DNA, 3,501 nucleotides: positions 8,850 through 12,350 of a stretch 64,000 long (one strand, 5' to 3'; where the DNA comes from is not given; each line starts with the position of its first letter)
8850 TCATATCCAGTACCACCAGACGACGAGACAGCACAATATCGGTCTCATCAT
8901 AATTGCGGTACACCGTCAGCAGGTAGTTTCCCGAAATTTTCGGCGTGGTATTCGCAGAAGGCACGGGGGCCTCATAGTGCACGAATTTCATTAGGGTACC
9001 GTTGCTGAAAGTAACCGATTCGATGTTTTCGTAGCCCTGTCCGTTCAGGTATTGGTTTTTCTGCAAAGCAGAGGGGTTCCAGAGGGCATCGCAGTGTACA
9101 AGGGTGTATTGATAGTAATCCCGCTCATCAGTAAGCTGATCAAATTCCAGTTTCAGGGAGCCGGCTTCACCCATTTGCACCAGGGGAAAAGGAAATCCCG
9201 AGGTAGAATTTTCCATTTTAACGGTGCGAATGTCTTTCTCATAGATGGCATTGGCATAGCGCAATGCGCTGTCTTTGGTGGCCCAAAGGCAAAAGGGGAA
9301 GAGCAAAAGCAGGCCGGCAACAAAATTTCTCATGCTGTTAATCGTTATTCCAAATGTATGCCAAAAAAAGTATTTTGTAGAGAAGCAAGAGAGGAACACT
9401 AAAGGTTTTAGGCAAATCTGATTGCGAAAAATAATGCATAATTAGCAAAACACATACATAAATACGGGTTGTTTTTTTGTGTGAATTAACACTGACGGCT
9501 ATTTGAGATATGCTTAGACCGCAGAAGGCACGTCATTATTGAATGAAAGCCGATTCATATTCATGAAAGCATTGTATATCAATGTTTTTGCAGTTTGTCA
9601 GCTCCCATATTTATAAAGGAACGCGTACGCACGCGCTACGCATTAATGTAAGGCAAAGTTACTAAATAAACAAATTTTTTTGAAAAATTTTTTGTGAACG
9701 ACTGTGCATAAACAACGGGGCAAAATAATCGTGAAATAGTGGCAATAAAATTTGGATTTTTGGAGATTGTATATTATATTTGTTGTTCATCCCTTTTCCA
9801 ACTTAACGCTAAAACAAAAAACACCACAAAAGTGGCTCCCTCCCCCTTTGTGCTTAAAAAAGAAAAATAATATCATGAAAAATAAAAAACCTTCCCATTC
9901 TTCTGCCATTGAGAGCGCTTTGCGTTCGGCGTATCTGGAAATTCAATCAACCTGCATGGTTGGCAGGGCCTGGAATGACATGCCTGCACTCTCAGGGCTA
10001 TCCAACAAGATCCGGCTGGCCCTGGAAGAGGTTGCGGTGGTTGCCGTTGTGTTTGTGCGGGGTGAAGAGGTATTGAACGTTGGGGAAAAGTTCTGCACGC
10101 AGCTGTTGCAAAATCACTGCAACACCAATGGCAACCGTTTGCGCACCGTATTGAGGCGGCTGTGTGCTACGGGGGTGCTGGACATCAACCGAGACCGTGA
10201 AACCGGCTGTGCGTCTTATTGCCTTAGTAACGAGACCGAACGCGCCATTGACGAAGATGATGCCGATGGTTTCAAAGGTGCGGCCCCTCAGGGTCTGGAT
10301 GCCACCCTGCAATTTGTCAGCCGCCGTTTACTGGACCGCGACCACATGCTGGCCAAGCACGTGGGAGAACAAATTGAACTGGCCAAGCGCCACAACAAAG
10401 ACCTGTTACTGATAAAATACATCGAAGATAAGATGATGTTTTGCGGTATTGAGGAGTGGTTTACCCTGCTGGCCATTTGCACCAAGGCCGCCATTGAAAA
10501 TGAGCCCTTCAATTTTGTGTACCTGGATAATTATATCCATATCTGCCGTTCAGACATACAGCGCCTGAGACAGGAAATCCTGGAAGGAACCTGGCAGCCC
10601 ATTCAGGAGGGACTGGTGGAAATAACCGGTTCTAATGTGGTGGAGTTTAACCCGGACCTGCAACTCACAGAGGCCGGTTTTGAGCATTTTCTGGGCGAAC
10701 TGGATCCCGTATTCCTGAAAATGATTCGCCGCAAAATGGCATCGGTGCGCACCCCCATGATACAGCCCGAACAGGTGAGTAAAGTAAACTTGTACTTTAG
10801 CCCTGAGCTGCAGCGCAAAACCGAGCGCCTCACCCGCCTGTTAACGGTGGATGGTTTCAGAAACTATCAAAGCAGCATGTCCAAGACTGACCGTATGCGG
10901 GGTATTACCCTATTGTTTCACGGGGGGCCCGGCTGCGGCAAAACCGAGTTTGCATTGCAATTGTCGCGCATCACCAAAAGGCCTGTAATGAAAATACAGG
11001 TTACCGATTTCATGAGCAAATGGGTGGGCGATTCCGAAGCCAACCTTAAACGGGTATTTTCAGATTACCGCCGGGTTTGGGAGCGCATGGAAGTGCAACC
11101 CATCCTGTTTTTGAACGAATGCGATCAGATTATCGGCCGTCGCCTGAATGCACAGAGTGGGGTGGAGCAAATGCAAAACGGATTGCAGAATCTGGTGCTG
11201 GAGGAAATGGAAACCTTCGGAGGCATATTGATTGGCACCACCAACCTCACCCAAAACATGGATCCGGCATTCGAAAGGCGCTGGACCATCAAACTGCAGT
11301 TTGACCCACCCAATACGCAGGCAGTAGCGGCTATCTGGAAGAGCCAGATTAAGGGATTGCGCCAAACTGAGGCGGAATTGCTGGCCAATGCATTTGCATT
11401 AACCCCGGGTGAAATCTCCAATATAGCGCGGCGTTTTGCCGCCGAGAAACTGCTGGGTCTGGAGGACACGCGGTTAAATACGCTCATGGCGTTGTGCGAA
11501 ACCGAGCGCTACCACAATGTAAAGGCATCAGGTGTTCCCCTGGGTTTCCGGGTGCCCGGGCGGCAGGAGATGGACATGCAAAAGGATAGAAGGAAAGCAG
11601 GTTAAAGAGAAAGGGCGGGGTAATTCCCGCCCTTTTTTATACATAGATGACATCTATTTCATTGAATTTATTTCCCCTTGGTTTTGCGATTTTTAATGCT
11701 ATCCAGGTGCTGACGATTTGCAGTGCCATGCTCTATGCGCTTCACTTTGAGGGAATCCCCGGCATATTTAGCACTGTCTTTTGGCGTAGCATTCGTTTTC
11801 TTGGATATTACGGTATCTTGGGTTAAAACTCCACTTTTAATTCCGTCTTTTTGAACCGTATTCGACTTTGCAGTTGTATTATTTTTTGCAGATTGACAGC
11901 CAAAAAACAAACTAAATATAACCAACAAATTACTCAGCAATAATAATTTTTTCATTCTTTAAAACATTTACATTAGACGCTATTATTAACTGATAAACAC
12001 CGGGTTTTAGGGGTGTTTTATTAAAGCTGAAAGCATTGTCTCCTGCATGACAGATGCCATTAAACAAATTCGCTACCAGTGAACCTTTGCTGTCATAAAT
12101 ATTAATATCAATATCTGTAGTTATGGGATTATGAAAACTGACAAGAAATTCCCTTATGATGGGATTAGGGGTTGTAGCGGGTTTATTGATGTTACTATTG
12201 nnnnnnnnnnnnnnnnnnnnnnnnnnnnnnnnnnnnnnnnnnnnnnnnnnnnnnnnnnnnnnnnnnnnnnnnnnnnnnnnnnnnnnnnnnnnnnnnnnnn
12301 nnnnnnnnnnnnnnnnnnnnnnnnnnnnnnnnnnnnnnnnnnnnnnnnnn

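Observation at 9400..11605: Stand-alone AAA+ ATPase with a ~390-aa unassigned N-terminal domain behind a 470-bp AT-rich leader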

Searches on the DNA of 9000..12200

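Call 19: search_rna_families(source=window, start=9000, end=12200, threshold=evalue, max_evalue=1)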
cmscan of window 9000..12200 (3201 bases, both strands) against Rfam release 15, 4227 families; matches with E-value up to 1: 3.
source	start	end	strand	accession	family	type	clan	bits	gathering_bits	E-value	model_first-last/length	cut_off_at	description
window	11606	11667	+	RF01730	Termite-leu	Cis-reg;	-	28.9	51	0.0017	1-78/78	no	Termite-leu RNA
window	11601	11697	-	RF02053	STnc430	Gene; sRNA;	-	28.3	47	0.11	1-162/162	no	Enterobacterial sRNA STnc430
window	11522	11640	+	RF00166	PrrB_RsmZ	Gene; sRNA;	CL00106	20.9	44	0.06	1-133/133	no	PrrB/RsmZ RNA family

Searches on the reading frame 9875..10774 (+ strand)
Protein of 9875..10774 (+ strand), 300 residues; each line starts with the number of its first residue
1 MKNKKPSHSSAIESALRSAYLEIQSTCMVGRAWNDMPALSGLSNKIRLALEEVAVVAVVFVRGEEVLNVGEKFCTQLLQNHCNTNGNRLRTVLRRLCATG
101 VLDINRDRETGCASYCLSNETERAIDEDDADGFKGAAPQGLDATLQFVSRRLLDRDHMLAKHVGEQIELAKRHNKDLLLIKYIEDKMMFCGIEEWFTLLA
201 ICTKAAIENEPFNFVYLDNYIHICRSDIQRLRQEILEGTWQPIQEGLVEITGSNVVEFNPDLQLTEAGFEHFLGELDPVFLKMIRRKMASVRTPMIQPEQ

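Call 32: predict_structure(alignment_id=A3)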
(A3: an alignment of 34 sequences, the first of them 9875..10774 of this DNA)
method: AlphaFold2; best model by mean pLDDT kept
length: 300 residues; sequences in the alignment: 34
mean_pLDDT: 83.5   pTM: 0.58
mean pLDDT of the five models: 83.5, 82.1, 81.3, 80.9, 80.0
residues with pLDDT >= 90: 109; 70-90: 150; 50-70: 32; < 50: 9
segments of 3 or more residues with pLDDT < 50: 1-6
pLDDT, mean of each block of 10 residues (from residue 1): 50 94 93 94 90 95 88 92 88 83 83 86 87 72 86 82 82 85 76 90 89 90 89 91 92 71 90 81 64 50
secondary structure, 60 per line:
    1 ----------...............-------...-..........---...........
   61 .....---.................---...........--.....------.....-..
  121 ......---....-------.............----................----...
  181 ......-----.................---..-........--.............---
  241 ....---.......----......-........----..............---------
elements in order: H11-25 H37-46 H50-65 H71-85 H89-99 E102-106 E113-117 H119-126 H130-133 H141-153 H160-173 H178-186 H192-208 H215-220 H225-237 H241-244 E248-254 E259-264 H266-273 H278-291

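Call 53: search_protein_representatives(protein=window:9875-10774:+)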
Query: 300 residues. Proteins with E-value up to 0.001 (for the whole library): 23; up to 1e-10: 16; up to 1e-30: 6. The best 23 are listed.
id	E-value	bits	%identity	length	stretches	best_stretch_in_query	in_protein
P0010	2.3e-66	240.0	39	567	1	1-299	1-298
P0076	2.7e-50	187.3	35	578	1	16-298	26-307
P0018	3.2e-48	180.5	36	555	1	12-299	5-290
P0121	2.2e-47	177.8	37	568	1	43-298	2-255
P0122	5.6e-40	153.5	32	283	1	15-273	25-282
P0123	7.4e-33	130.1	29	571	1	11-299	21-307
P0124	1.5e-26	109.4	28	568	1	16-299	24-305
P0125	2.1e-26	108.9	50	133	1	195-299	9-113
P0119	7.0e-26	107.2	33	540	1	88-300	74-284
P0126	8.3e-25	103.7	25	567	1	12-297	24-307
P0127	5.4e-24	101.0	28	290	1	12-260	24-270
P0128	3.1e-23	98.5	24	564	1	16-287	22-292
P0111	8.5e-21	90.5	33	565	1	117-299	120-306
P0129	5.4e-18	81.3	22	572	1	17-299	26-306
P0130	6.6e-14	67.9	32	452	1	128-288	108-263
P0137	5.3e-06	42.0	23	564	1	34-299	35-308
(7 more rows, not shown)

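Call 89: find_encoding_contigs(protein=P0129, flank=8000, max_places=2)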
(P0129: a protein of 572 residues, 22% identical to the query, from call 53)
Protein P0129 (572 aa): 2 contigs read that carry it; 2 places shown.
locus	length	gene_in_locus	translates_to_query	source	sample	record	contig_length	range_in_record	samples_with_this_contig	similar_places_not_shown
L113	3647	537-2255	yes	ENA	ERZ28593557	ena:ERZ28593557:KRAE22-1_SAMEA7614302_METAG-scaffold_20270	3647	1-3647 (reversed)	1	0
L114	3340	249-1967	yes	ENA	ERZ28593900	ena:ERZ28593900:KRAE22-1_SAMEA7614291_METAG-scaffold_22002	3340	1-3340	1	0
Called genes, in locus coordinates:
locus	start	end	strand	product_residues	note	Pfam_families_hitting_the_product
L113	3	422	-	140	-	?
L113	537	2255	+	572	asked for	PF00004:AAA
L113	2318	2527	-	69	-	-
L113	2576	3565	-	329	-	-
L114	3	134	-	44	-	?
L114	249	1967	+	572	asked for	PF00004:AAA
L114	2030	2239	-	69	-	-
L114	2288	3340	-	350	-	?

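Call 90: find_encoding_contigs(protein=P0126, flank=8000, max_places=2)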
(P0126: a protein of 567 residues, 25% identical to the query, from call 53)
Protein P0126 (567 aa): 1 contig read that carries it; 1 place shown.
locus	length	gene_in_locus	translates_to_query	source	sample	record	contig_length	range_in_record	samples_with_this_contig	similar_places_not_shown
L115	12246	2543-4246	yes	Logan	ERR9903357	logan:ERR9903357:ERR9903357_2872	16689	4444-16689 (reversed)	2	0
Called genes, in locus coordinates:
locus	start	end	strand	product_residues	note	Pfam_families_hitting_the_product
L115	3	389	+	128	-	?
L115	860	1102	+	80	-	PF13173:AAA_14 (weak)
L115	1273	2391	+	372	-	-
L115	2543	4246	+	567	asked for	PF00004:AAA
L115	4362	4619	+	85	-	-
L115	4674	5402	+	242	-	PF21790:OGG (weak)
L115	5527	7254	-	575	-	PF00004:AAA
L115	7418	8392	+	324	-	-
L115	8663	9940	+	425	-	PF11376:DUF3179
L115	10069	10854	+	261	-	PF00578:AhpC-TSA, PF08534:Redoxin, PF10417:1-cysPrx_C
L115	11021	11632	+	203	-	PF03848:TehB, PF08241:Methyltransf_11, PF13649:Methyltransf_25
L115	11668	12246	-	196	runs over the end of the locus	PF04832:SOUL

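Call 91: find_encoding_contigs(protein=P0137, flank=8000, max_places=2)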
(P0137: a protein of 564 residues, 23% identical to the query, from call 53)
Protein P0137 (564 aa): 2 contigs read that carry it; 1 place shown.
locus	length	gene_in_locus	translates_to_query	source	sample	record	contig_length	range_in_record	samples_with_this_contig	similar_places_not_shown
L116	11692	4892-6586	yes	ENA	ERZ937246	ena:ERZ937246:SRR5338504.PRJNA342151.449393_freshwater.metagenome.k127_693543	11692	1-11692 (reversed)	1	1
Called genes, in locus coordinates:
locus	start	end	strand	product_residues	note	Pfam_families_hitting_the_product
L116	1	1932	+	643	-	?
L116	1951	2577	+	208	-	-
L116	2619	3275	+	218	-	PF00923:TAL_FSA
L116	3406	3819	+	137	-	PF01242:PTPS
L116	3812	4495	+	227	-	PF01227:GTP_cyclohydroI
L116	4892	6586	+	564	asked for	PF00004:AAA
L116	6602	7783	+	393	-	PF13439:Glyco_transf_4 (weak), PF20706:GT4-conflict, PF00534:Glycos_transf_1, PF13692:Glyco_trans_1_4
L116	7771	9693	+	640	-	PF13522:GATase_6, PF13537:GATase_7, PF00733:Asn_synthase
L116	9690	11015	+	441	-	-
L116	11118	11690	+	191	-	?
